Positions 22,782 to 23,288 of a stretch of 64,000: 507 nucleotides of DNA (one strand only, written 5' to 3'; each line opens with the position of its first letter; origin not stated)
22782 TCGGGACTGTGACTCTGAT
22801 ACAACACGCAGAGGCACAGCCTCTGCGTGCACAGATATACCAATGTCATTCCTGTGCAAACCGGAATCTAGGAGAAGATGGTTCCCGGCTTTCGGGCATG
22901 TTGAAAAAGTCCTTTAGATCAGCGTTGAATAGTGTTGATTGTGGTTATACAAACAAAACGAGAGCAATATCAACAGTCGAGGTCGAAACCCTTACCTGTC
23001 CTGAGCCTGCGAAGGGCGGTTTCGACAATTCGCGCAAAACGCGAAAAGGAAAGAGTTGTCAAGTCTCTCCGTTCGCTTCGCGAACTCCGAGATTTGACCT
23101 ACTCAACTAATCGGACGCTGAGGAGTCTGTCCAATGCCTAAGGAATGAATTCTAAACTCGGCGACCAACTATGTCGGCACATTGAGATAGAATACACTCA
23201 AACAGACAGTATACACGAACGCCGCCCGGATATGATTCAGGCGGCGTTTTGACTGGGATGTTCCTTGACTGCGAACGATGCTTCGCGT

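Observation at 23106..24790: DNA methyltransferase cassette bracketed by 146-bp direct repeats that each carry a terminator; the MTase is fused to an SNase-like domain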

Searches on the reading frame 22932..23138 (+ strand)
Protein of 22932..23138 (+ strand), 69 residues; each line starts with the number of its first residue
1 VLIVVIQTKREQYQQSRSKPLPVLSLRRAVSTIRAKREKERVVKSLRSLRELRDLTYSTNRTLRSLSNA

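Call 6: search_protein_families(library=pfam, proteins=[window:22932-23138:+], max_evalue=0.1)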
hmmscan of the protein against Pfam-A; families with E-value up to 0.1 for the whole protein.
window:22932-23138:+ (69 aa): 0 families
